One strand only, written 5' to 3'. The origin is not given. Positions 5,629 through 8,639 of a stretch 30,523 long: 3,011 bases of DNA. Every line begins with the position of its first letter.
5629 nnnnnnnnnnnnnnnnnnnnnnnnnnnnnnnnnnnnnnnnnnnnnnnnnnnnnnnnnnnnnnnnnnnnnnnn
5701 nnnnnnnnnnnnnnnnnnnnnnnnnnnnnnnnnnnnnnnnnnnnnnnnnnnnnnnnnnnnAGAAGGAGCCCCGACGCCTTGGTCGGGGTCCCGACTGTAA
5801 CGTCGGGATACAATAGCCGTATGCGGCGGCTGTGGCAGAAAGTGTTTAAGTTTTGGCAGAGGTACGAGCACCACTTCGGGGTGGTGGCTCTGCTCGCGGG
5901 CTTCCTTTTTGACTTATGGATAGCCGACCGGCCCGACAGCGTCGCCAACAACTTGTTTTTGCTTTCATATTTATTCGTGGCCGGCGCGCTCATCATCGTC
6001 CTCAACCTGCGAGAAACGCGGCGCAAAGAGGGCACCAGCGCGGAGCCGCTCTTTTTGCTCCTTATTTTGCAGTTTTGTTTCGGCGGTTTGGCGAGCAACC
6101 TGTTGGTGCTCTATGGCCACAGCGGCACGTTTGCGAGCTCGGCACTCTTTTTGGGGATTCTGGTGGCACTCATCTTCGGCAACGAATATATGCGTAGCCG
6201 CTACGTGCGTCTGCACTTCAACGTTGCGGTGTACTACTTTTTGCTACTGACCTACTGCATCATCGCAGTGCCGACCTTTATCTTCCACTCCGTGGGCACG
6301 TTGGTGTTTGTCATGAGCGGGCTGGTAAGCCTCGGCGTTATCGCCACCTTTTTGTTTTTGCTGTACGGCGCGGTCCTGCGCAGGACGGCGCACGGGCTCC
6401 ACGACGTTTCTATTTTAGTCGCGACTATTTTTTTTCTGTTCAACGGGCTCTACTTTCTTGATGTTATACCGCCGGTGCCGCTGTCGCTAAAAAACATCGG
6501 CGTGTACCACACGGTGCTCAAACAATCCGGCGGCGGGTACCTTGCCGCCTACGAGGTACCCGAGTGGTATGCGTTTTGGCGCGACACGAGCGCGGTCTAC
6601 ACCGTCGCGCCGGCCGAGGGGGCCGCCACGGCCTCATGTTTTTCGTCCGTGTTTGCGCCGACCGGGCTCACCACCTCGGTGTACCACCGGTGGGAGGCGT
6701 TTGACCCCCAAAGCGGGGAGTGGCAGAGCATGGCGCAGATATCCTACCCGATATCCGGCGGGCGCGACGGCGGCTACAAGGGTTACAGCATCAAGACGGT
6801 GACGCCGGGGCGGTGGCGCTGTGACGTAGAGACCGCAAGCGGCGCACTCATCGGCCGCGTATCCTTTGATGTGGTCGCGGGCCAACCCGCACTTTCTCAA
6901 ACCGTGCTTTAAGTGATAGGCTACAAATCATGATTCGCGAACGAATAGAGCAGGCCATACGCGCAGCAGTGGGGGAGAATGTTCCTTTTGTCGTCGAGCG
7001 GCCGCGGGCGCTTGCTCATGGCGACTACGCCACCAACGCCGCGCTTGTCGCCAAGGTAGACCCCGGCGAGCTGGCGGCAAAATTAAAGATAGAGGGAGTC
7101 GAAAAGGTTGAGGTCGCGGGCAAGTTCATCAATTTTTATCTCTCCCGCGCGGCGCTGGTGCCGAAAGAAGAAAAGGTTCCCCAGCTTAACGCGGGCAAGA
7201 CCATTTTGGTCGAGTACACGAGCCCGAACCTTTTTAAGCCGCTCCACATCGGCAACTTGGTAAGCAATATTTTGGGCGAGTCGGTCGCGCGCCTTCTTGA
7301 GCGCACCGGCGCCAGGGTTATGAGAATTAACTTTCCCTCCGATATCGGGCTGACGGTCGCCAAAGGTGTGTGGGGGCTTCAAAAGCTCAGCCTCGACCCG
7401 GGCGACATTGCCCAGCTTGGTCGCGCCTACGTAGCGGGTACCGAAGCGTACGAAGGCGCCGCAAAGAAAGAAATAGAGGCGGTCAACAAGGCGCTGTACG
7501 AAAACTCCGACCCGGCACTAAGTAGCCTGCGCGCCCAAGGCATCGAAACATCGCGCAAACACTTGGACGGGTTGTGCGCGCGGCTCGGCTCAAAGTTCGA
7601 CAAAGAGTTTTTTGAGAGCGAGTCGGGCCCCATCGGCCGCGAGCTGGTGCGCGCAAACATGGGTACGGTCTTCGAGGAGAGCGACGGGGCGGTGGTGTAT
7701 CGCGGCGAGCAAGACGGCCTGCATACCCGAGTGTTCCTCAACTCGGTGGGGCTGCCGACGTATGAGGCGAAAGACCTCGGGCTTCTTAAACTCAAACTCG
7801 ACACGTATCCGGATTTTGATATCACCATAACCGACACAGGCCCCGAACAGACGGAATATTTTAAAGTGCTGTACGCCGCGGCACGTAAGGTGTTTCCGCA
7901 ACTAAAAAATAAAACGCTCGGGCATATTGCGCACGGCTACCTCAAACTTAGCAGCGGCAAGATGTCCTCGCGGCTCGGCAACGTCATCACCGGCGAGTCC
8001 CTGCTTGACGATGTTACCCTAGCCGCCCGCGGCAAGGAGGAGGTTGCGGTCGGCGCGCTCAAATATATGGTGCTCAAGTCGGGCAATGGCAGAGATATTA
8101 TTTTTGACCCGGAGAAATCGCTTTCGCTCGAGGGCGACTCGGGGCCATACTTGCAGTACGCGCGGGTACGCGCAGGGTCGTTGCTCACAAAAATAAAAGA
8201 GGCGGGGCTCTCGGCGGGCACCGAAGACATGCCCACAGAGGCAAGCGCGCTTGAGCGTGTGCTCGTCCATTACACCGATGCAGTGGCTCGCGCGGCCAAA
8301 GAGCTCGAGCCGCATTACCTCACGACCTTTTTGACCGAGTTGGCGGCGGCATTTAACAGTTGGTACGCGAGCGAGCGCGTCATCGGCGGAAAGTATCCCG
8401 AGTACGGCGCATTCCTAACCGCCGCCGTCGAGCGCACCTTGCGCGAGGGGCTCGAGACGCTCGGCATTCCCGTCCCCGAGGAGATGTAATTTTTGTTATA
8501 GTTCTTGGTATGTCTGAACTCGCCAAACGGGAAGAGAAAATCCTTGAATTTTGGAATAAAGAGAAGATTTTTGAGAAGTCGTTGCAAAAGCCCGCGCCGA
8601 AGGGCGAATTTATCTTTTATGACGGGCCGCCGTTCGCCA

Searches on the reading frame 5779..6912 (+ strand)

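Call 16: search_protein_families(library=pfam, proteins=[window:5779-6912:+], max_evalue=0.001)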
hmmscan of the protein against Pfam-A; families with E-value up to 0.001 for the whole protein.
window:5779-6912:+ (377 aa): 1 family
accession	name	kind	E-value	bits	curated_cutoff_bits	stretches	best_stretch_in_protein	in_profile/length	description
PF11141.13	DUF2914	-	8.8e-12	45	23.6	1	299-365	2-62/62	Protein of unknown function (DUF2914)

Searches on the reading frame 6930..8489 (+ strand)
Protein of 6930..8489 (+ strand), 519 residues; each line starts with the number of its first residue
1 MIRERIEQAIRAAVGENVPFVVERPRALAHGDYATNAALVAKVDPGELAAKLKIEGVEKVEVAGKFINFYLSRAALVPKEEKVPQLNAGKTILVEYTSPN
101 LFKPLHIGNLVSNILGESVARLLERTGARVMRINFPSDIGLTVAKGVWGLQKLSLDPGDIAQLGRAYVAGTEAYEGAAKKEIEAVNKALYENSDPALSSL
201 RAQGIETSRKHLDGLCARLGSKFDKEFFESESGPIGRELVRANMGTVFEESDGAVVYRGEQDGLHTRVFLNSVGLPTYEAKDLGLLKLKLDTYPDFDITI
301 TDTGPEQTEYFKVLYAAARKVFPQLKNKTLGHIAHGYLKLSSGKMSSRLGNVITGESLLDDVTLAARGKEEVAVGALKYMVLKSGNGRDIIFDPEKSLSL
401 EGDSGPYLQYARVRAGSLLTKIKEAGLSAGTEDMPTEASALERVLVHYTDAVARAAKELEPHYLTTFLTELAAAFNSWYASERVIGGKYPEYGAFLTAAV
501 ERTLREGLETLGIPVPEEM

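Call 16: search_protein_families(library=pfam, proteins=[window:6930-8489:+], max_evalue=0.001)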
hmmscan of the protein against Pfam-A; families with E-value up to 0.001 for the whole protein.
window:6930-8489:+ (519 aa): 3 families
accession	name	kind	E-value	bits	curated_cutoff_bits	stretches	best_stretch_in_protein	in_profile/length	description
PF00750.26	tRNA-synt_1d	-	2.5e-22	79.8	23.3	1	75-363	5-299/349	tRNA synthetases class I (R), catalytic domain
PF05746.21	DALR_1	-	1e-19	71.2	22.3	1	408-519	1-117/117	DALR anticodon binding domain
PF03485.21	Arg_tRNA_synt_N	-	2.5e-10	41.3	21.5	1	2-71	3-85/85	Arginyl tRNA synthetase N terminal domain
